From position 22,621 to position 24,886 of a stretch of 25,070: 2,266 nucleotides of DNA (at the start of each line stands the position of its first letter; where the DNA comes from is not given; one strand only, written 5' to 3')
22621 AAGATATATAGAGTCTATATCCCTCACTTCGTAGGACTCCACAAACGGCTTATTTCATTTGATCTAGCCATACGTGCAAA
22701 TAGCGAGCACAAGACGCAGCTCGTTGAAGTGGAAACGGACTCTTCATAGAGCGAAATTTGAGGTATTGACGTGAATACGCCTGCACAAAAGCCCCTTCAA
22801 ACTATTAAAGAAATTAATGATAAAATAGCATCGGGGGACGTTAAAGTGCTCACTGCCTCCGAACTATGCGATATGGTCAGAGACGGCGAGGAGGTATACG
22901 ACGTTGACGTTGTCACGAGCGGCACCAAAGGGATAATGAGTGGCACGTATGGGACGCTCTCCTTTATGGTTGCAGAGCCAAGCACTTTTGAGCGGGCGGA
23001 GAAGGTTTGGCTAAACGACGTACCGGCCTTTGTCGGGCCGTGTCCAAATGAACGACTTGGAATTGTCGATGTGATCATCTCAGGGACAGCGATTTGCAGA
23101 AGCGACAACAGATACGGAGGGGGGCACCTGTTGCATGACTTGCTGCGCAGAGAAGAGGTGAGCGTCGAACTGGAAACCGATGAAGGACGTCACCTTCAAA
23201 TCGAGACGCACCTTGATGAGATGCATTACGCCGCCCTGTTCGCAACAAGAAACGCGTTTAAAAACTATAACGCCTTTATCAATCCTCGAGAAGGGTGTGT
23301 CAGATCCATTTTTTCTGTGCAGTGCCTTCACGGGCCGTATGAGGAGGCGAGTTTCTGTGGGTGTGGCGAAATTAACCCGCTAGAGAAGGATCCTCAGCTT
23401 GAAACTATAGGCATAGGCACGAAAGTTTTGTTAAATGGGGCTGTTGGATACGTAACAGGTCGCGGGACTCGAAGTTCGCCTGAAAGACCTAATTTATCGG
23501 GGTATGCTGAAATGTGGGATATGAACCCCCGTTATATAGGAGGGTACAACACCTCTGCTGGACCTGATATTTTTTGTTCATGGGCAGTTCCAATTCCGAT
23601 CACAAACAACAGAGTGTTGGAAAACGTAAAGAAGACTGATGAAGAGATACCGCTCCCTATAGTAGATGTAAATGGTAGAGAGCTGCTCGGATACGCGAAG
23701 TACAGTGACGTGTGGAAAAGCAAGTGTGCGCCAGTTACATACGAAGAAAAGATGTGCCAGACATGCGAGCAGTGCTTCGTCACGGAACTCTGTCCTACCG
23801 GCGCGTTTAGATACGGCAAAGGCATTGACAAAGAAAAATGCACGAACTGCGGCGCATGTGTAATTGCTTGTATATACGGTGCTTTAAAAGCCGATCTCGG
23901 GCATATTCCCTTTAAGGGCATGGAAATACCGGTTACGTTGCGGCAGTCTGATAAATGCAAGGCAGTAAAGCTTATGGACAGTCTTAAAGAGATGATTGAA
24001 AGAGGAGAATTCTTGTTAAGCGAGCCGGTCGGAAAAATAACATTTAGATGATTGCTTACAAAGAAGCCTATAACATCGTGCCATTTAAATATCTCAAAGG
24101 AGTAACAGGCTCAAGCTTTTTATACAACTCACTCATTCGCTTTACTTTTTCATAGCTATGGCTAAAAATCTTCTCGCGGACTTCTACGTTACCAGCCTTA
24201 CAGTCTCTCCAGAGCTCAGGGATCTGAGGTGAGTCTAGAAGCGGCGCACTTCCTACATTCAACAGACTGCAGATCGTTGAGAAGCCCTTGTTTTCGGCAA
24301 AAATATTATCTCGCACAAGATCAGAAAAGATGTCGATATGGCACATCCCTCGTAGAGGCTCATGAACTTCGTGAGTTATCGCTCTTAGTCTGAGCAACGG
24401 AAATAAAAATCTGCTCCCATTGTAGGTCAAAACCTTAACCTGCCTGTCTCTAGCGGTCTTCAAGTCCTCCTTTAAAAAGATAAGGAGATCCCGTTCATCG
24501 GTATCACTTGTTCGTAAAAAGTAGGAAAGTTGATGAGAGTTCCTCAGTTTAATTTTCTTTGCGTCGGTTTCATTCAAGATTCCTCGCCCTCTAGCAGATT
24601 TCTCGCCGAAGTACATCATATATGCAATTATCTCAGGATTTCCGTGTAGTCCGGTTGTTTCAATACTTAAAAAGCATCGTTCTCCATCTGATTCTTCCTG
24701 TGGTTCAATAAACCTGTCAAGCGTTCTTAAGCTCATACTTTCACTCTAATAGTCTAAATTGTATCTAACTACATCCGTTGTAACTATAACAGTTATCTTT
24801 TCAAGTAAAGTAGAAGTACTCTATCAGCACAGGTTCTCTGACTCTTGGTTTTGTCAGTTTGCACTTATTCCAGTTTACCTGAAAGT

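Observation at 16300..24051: Coenzyme M biosynthesis genes clustered with an atypical HdrABC in one divergent block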

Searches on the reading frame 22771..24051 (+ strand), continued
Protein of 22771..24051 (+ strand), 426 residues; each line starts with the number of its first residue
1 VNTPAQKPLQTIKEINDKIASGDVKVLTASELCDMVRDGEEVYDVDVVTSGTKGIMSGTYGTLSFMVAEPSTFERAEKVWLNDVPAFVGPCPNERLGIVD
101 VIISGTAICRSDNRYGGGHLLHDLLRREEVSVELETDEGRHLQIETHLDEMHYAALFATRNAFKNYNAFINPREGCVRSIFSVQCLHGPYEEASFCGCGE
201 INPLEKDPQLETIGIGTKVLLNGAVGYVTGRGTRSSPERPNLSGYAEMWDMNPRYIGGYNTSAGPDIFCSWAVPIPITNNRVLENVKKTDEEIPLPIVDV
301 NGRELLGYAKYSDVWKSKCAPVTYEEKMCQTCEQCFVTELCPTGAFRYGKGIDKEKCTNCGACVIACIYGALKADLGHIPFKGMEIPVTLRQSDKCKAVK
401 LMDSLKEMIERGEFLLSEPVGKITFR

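Call 71: search_protein_families(library=pfam, proteins=[L080:6996-7787:+, L080:7798-8874:-, L080:9086-10930:+, L080:11793-14297:+, L056:8003-8809:+, L056:8806-9951:-, L056:10074-11894:+, L064:7737-8264:-, L064:13946-14968:+, L064:14971-15750:+], max_evalue=0.00001)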
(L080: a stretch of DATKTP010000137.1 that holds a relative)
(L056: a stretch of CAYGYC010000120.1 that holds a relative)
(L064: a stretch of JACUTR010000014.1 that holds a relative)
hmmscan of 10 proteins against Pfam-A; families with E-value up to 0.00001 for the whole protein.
L080:6996-7787:+ (263 aa): 1 family
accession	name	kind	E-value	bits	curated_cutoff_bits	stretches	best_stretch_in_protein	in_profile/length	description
PF04015.17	DUF362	-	7.1e-39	134.4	24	1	32-223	1-198/200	Domain of unknown function (DUF362)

L080:7798-8874:- (358 aa): 4 families
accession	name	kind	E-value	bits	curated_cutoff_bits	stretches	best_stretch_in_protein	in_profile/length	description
PF00817.25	IMS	-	1.7e-53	181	23.2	1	9-159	1-148/148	impB/mucB/samB family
PF11799.13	IMS_C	-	9e-22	78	20.7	1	246-356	1-109/109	impB/mucB/samB family C-terminal domain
PF21704.3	POLH-Rev1_HhH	-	4e-11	43.4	27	1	181-235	1-56/56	DNApol eta/Rev1, HhH motif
PF21999.2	IMS_HHH_1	-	2.6e-07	31.4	27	1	188-236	5-53/53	DNA polymerase-iota, thumb domain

L080:9086-10930:+ (614 aa): 3 families
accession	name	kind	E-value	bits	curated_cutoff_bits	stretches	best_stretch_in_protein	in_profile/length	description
PF02830.23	V4R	-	1.8e-20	73.2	31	2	564-602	24-62/62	V4R domain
PF06745.19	ATPase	-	8.4e-11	42.1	26.6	1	149-259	119-228/231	KaiC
PF19367.4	DUF5943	-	1.8e-08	35.2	27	1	449-530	13-94/96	Domain of unknown function (DUF5943)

L080:11793-14297:+ (834 aa): 3 families
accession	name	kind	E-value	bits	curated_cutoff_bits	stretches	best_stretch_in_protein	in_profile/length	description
PF01326.24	PPDK_N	-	1.2e-124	416.3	27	1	24-342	2-321/328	Pyruvate phosphate dikinase, AMP/ATP-binding domain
PF02896.24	PEP-utilizers_C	-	5.7e-63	213.2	22.8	1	476-789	16-289/293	PEP-utilising enzyme, PEP-binding domain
PF00391.29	PEP-utilizers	-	1e-27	95.9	23.1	1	383-454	1-72/72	PEP-utilising enzyme, mobile domain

L056:8003-8809:+ (268 aa): 1 family
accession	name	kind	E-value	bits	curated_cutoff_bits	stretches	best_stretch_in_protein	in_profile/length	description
PF04015.17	DUF362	-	2.7e-38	132.5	24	1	40-228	1-198/200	Domain of unknown function (DUF362)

L056:8806-9951:- (381 aa): 4 families
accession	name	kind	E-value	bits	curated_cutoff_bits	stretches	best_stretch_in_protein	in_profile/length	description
PF00817.25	IMS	-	3.2e-49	167.1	23.2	1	9-176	1-147/148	impB/mucB/samB family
PF11799.13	IMS_C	-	5.1e-23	82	20.7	1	262-369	1-106/109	impB/mucB/samB family C-terminal domain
PF21999.2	IMS_HHH_1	-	9.2e-07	29.7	27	1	204-252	5-53/53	DNA polymerase-iota, thumb domain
PF21704.3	POLH-Rev1_HhH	-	2.1e-06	28.3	27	1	199-251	3-56/56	DNApol eta/Rev1, HhH motif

L056:10074-11894:+ (606 aa): 3 families
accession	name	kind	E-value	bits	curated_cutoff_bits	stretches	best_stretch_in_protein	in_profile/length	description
PF02830.23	V4R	-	6.9e-21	74.5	31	2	556-594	24-62/62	V4R domain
PF06745.19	ATPase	-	7e-09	35.8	26.6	0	142-252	119-228/231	KaiC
PF19367.4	DUF5943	-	1.3e-07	32.4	27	1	440-522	12-94/96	Domain of unknown function (DUF5943)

L064:7737-8264:- (175 aa): 1 family
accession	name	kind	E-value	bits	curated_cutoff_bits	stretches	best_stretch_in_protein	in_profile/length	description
PF01381.28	HTH_3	-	2.4e-09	37.5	23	1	24-66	2-44/55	Helix-turn-helix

L064:13946-14968:+ (340 aa): 2 families
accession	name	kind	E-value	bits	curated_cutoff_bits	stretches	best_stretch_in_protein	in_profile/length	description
PF13379.11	NMT1_2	-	3.3e-35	122.6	24.7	1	29-267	2-247/252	NMT1-like family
PF09084.16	NMT1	-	2.1e-08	34.8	20.5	1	49-264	8-216/216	NMT1/THI5 like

L064:14971-15750:+ (259 aa): 1 family
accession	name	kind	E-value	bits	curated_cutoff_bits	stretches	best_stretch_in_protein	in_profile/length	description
PF00528.27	BPD_transp_1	-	2.9e-17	63.4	26.4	1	78-244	2-177/184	Binding-protein-dependent transport system inner membrane component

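Call 84: search_protein_families(library=pfam, proteins=[L060:8927-9766:+, L060:8131-8493:+, L028:7812-8750:-, L028:12733-13779:-, L055:8712-9854:+, L055:7854-8516:+, L055:7154-7924:+, L055:13972-14643:+, L019:11279-12595:+, L019:8031-9395:-], max_evalue=0.00001)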
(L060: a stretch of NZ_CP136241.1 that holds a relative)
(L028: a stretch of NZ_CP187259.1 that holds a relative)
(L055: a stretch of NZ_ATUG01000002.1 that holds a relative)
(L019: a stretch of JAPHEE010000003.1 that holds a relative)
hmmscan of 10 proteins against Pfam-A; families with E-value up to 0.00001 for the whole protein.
L060:8927-9766:+ (279 aa): 2 families
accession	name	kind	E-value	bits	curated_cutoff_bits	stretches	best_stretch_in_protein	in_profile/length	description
PF00753.33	Lactamase_B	-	3.3e-27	96.1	22.7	1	62-260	4-196/196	Metallo-beta-lactamase superfamily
PF12706.13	Lactamase_B_2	-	3.2e-06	27.3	27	1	96-147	24-77/200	Beta-lactamase superfamily domain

L060:8131-8493:+ (120 aa): 0 families

L028:7812-8750:- (312 aa): 1 family
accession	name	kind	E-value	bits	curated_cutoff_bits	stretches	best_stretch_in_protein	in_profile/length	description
PF00589.27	Phage_integrase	-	8.4e-37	127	27.1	1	140-300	6-171/172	Phage integrase family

L028:12733-13779:- (348 aa): 8 families
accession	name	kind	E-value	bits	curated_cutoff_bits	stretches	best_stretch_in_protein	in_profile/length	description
PF12837.12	Fer4_6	-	1.6e-09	37.7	25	1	202-221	5-24/24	4Fe-4S binding domain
PF00037.32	Fer4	-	2.8e-09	36.8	21.1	0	203-222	5-24/24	4Fe-4S binding domain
PF13187.11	Fer4_9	-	1.8e-08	34.7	27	1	205-249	1-52/52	4Fe-4S dicluster domain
PF25160.1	LdpA_Fe-S-bd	-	3.8e-08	33.4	27.6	0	201-223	23-45/49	LdpA Fe-S cluster-binding domain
PF13237.11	Fer4_10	-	4.5e-08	33.3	25.5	1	200-245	3-53/53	4Fe-4S dicluster domain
PF13484.11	Fer4_16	-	1.2e-06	29.7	30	0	233-252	1-20/66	4Fe-4S double cluster binding domain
PF12838.12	Fer4_7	-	1.2e-06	29.3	27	0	205-247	1-51/52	4Fe-4S dicluster domain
PF12797.12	Fer4_2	-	1.4e-06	28.3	24.5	0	200-218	4-22/22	4Fe-4S binding domain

L055:8712-9854:+ (380 aa): 3 families
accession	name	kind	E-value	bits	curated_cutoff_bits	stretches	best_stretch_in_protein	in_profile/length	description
PF00155.27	Aminotran_1_2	-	4.4e-61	207.5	19.7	1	28-376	4-360/361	Aminotransferase class I and II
PF00266.25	Aminotran_5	-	2.3e-08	33.8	21.5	1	71-198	48-176/371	Aminotransferase class-V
PF01041.23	DegT_DnrJ_EryC1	-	5.8e-08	32.8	19.8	1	84-197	37-145/360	DegT/DnrJ/EryC1/StrS aminotransferase family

L055:7854-8516:+ (220 aa): 0 families

L055:7154-7924:+ (256 aa): 5 families
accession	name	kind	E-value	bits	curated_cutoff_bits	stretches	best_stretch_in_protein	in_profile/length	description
PF13649.12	Methyltransf_25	-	3.8e-15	56.8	27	1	95-191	1-97/97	Methyltransferase domain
PF08241.18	Methyltransf_11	-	6.4e-15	56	21.2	1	96-195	1-95/95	Methyltransferase domain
PF08242.18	Methyltransf_12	-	9.3e-12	46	30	1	96-193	1-98/98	Methyltransferase domain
PF13847.12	Methyltransf_31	-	1.4e-11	44.7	27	1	92-205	4-117/145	Methyltransferase domain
PF13489.12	Methyltransf_23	-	8.5e-09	35.8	27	1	90-229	21-158/164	Methyltransferase domain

L055:13972-14643:+ (223 aa): 2 families
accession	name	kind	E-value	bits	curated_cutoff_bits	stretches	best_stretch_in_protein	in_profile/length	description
PF02310.24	B12-binding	-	7.3e-24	84.4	32.1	1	97-203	2-116/121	B12 binding domain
PF02607.22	B12-binding_2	-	4.5e-18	65.7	23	1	12-84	3-74/74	B12 binding domain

L019:11279-12595:+ (438 aa): 1 family
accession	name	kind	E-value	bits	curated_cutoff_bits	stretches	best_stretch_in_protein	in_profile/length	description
PF01837.22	HcyBio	-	5.6e-19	68.7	26.2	1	25-79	41-99/349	Homocysteine biosynthesis enzyme, sulfur-incorporation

L019:8031-9395:- (454 aa): 6 families
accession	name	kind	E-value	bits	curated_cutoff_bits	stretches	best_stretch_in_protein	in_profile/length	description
PF07992.20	Pyr_redox_2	-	2.2e-62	211.6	26.1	1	7-307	1-291/291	Pyridine nucleotide-disulphide oxidoreductase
PF00070.33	Pyr_redox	-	1.1e-18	67.9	22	1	147-227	1-79/82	Pyridine nucleotide-disulphide oxidoreductase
PF02852.28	Pyr_redox_dim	-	5.3e-16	59.2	25.3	1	331-433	3-103/110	Pyridine nucleotide-disulphide oxidoreductase, dimerisation domain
PF01266.30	DAO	-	6.4e-10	39.5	27.9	0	191-255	151-214/353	FAD dependent oxidoreductase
PF03486.20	HI0933_like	-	8e-07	29.2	50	0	195-250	115-170/244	HI0933-like protein Rossmann domain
PF01134.28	GIDA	-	6.8e-06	25.8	22.1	0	72-111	109-151/391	Glucose inhibited division protein A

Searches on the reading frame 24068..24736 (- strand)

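Call 5: search_protein_families(library=ncbifam, proteins=[window:24068-24736:-], max_evalue=0.001)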
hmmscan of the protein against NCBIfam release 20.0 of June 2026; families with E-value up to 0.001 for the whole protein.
window:24068-24736:- (222 aa): 0 families

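Call 6: search_protein_families(library=pfam, proteins=[window:24068-24736:-], max_evalue=0.001)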
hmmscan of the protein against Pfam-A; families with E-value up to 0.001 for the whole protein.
window:24068-24736:- (222 aa): 1 family
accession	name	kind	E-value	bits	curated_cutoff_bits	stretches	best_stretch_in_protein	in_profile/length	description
PF13482.12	RNase_H_2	-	8.7e-09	36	22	1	21-208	1-164/165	RNase_H superfamily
